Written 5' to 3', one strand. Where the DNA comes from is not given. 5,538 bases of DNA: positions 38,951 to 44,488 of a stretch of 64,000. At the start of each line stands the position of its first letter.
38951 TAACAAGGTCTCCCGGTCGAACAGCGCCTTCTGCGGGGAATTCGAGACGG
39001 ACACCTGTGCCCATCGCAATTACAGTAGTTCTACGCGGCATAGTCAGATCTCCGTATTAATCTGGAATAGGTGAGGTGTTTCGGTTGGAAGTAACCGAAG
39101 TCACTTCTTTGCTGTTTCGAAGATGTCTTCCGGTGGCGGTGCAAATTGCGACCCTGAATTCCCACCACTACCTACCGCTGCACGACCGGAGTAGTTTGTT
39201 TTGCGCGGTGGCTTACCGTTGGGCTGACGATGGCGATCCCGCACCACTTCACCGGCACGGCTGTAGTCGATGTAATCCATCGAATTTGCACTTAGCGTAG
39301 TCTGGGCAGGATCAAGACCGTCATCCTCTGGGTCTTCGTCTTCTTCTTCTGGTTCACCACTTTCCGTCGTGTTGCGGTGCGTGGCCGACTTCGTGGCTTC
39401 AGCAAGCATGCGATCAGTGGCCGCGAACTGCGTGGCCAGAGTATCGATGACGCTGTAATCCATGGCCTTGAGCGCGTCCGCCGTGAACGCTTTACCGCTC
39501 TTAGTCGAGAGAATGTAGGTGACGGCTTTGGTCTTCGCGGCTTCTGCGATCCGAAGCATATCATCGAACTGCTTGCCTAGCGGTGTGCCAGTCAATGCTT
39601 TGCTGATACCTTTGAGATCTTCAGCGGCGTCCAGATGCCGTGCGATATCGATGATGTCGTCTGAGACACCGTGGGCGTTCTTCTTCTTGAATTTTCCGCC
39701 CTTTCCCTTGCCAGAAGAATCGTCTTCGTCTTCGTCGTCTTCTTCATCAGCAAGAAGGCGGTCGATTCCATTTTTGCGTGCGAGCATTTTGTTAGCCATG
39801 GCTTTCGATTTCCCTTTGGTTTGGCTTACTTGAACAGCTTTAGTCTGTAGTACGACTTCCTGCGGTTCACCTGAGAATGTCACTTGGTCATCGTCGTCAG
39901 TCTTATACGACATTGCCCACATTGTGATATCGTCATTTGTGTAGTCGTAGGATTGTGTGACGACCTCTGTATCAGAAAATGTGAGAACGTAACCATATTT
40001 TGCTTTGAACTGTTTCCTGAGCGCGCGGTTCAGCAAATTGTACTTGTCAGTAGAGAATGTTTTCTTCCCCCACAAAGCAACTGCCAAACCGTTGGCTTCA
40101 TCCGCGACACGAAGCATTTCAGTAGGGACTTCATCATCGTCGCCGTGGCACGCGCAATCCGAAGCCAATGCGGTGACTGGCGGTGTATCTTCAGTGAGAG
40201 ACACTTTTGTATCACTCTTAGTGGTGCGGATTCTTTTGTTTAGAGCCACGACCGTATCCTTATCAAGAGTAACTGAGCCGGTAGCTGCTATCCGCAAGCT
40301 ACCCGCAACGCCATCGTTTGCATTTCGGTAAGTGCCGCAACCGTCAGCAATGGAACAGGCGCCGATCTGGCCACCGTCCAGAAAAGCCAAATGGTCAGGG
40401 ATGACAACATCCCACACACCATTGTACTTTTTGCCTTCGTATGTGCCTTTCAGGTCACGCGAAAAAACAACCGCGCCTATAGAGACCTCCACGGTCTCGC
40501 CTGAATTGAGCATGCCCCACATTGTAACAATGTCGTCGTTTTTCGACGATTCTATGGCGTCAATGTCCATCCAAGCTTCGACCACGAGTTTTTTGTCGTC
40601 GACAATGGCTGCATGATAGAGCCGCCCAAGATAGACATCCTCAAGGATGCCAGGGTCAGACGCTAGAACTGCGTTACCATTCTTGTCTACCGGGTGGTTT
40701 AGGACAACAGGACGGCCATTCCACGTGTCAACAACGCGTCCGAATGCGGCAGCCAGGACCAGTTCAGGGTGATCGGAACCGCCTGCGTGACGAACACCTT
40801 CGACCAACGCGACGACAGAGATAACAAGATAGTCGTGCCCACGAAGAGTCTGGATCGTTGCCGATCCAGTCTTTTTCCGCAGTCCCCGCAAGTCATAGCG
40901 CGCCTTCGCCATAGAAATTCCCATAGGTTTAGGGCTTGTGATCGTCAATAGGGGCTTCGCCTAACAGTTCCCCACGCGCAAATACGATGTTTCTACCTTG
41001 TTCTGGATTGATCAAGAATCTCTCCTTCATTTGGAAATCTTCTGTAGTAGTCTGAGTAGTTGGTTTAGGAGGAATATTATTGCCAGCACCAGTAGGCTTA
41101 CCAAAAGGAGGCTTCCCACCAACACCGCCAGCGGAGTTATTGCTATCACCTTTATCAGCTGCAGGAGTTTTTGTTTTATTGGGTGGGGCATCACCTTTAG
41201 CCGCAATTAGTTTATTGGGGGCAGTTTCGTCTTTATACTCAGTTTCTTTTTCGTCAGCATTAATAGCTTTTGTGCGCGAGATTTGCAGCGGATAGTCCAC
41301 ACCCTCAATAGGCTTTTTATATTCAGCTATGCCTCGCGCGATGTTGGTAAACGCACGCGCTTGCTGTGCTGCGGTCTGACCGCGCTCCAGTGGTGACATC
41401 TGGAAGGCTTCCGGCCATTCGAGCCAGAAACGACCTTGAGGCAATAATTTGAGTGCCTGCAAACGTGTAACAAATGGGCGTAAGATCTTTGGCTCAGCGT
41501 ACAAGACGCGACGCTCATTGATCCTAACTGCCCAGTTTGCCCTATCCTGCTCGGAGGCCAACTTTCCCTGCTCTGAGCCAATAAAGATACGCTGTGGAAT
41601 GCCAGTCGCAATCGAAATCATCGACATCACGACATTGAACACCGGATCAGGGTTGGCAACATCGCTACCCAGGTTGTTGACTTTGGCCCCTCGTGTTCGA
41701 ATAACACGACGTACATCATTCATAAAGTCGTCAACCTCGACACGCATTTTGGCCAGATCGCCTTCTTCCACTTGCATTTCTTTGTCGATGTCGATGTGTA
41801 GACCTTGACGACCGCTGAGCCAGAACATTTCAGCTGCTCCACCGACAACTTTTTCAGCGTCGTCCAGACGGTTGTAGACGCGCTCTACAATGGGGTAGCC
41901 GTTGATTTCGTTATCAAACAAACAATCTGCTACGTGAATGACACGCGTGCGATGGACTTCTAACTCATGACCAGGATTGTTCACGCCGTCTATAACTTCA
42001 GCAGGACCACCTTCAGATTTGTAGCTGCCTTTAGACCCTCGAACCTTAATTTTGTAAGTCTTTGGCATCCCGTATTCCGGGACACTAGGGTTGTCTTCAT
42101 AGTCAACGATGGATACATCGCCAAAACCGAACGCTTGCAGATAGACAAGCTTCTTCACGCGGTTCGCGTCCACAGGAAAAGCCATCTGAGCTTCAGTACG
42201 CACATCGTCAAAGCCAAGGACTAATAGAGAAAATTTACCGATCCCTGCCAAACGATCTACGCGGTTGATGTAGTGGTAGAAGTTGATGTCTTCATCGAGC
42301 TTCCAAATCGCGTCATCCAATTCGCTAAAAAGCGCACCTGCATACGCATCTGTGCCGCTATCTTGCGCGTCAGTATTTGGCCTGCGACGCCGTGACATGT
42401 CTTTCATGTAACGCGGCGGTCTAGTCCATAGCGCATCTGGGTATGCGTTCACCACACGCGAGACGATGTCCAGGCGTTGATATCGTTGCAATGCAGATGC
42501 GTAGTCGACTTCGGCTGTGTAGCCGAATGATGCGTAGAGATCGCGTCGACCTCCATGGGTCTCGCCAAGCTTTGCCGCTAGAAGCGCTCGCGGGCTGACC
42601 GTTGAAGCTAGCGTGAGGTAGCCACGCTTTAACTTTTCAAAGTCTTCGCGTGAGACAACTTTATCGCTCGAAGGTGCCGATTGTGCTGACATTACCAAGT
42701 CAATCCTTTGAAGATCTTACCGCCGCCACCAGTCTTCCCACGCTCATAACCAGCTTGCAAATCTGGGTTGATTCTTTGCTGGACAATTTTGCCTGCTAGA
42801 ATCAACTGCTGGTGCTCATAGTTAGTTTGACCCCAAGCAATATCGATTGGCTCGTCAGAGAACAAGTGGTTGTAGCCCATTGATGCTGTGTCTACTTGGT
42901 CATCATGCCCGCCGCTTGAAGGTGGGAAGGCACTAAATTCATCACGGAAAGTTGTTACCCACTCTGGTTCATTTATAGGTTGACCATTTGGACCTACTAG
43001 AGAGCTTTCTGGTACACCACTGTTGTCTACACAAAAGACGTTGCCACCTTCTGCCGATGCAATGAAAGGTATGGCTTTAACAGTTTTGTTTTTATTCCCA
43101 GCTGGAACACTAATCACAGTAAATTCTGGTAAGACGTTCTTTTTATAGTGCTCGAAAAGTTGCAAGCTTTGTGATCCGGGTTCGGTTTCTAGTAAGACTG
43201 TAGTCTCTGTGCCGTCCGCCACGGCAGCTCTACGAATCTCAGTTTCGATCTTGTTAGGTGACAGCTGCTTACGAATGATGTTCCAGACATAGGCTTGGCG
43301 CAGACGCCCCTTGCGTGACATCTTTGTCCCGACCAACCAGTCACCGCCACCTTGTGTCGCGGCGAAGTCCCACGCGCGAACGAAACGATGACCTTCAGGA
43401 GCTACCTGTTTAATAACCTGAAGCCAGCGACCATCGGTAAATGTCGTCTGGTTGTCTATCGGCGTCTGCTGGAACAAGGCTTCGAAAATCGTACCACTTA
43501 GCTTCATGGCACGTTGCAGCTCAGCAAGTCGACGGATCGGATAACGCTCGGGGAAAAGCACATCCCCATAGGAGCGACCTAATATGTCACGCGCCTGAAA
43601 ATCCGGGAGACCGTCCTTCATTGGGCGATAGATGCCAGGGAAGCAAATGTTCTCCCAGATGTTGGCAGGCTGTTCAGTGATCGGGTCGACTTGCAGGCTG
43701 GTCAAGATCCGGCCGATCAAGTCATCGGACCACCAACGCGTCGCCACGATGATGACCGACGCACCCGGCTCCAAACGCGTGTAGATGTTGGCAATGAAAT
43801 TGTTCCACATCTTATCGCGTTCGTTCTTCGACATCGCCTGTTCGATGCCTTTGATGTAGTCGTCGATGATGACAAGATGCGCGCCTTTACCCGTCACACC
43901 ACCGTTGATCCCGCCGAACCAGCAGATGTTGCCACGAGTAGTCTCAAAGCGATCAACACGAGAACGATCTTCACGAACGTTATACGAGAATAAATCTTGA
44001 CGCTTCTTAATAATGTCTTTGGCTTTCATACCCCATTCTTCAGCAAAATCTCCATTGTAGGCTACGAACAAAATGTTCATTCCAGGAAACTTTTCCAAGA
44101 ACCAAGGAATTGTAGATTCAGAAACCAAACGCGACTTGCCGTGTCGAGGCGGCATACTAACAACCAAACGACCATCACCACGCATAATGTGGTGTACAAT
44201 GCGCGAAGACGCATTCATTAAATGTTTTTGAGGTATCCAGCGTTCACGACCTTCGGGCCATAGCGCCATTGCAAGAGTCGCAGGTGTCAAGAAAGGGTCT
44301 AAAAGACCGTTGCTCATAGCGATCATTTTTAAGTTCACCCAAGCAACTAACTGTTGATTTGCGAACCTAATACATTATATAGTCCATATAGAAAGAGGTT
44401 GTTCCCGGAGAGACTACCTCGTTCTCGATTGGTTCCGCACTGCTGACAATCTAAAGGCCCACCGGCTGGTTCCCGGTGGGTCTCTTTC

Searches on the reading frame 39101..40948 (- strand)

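Call 10: search_protein_families(library=phrogs, max_evalue=0.00001, proteins=[window:39101-40948:-])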
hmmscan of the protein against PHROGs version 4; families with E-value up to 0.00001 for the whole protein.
window:39101-40948:- (615 aa): 1 family
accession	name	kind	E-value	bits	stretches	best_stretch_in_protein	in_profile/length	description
phrog_760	-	unknown function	4.6e-20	73.2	2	74-215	57-200/447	-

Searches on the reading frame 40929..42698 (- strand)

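Call 9: search_protein_families(library=phrogs, max_evalue=0.00001, proteins=[window:40929-42698:-])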
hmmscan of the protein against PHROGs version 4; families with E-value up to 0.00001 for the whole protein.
window:40929-42698:- (589 aa): 1 family
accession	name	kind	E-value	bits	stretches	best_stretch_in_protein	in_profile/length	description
phrog_146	-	head and packaging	1.7e-53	183.4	1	47-517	33-470/587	portal protein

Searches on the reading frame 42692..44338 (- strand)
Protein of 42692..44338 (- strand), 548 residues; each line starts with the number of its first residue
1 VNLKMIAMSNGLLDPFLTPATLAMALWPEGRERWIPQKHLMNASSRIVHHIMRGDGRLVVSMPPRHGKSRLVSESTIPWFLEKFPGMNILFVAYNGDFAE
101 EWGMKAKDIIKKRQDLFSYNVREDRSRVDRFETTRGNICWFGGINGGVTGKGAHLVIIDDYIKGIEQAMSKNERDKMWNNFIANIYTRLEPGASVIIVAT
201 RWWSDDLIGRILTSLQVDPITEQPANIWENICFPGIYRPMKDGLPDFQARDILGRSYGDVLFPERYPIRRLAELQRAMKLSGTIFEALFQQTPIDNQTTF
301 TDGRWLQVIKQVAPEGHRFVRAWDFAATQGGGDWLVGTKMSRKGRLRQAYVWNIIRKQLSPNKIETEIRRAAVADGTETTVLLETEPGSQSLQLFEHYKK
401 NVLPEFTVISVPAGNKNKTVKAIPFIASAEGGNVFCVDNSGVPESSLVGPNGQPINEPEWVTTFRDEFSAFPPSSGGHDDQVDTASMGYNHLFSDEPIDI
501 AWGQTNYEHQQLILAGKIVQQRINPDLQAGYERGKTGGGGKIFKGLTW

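Call 9: search_protein_families(library=phrogs, max_evalue=0.00001, proteins=[window:42692-44338:-])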
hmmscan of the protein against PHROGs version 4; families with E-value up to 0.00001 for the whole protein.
window:42692-44338:- (548 aa): 7 families
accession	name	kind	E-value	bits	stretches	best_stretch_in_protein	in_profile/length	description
phrog_38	-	head and packaging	2.7e-59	202.6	1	47-504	297-715/760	terminase large subunit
phrog_4758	-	head and packaging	7.7e-39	134.5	1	34-213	36-219/243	terminase large subunit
phrog_979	-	head and packaging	1.7e-29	104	1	303-498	418-605/642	terminase large subunit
phrog_30251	-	head and packaging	9.3e-18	64.8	1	38-213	38-223/799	terminase large subunit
phrog_5573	-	head and packaging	3.1e-10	40.9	1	258-487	24-229/250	terminase large subunit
phrog_9453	-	head and packaging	3.3e-10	41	1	366-494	93-212/233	terminase large subunit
phrog_12171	-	head and packaging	4.5e-06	27.8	0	459-493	64-96/110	terminase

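Call 11: search_dna_similar(query=window:42692-44338:-, collection=phages, mode=protein, max_evalue=1e-20, max_rows=25)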
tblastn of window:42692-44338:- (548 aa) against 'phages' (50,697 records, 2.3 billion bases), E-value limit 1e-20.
Records with a match: 236; places in all: 237; records where one place covers at least 80% of the query: 150.
Best place of each record, by identity: <60% 236.
By first word of the organism name: Microbacterium 72; Acinetobacter 47; Bacillus 14; Mycobacterium 11; Lactococcus 11; Staphylococcus 7; Arthrobacter 7; Microcystis 6; Bacteriophage 6; Synechococcus 5; and 28 more.
By host as written in the record: Microbacterium foliorum NRRL B-24224 23; Microbacterium paraoxydans NWU1 22; - 18; Acinetobacter baumannii 18; Microbacterium foliorum NRRL B-24224 SEA 17; Lactococcus lactis SMQ-86 10; Bacillus megaterium 6; Bacillus megaterium Km 5; and 75 more.
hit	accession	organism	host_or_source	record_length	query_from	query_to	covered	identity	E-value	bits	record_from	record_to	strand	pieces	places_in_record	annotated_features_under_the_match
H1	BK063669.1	Caudoviricetes sp. vir524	Methanomicrobiales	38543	42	496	83%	32.1%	8e-48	185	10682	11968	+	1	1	terminase large subunit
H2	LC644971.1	Acetobacter phage phiAO1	Acetobacter orleanensis NBRC 3170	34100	57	498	81%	31.5%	4e-50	191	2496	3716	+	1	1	phage Terminase protein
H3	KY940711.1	Bradyrhizobium phage BDU-MI-1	Bradyrhizobium diazoefficiens USDA110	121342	36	493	84%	29.9%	8e-39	158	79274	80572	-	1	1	terminase large subunit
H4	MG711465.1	Faecalibacterium phage FP_Brigit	Faecalibacterium prausnitzii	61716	33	500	85%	28.8%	5e-42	167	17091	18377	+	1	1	terminase large subunit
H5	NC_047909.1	Faecalibacterium phage FP_Brigit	Faecalibacterium prausnitzii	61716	33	500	85%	28.8%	5e-42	167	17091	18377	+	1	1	terminase large subunit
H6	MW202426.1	Caudoviricetes sp.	Manatee Spring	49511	47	493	82%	29.3%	1e-43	172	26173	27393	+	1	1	terminase large subunit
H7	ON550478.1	Staphylococcus phage Sazerac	Staphylococcus epidermidis LM1680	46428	33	501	86%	27.8%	2e-36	150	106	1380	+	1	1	putative terminase large subunit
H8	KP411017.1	Bacillus phage Palmer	Bacillus megaterium strain Km Sp-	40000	58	493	80%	29.8%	3e-32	138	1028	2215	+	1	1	large terminase subunit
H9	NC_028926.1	Bacillus phage Palmer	Bacillus megaterium strain Km Sp-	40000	58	493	80%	29.8%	3e-32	138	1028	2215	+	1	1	terminase large subunit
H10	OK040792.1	Microbacterium phage Kozie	Microbacterium paraoxydans NWU1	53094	34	492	84%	28.2%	7e-32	137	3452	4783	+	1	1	5: terminase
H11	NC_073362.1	Microbacterium phage Kozie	Microbacterium paraoxydans NWU1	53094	34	492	84%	28.2%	7e-32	137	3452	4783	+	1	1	5: terminase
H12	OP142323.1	Staphylococcus phage Lacachita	Staphylococcus epidermidis 1457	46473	33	501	86%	27.6%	2e-36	150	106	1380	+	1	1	terminase large subunit | terminator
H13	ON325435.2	Staphylococcus phage CUB-EPI_14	Staphylococcus epidermidis SE14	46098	33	501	86%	27.6%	7e-36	149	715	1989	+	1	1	terminase large subunit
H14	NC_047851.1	Brevibacterium phage LuckyBarnes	Brevibacterium iodinum ATCC 15728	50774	16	493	87%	27.1%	1e-32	139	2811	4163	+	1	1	terminase large subunit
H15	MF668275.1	Brevibacterium phage LuckyBarnes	Brevibacterium iodinum ATCC 15728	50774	16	493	87%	27.1%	1e-32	139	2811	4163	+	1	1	terminase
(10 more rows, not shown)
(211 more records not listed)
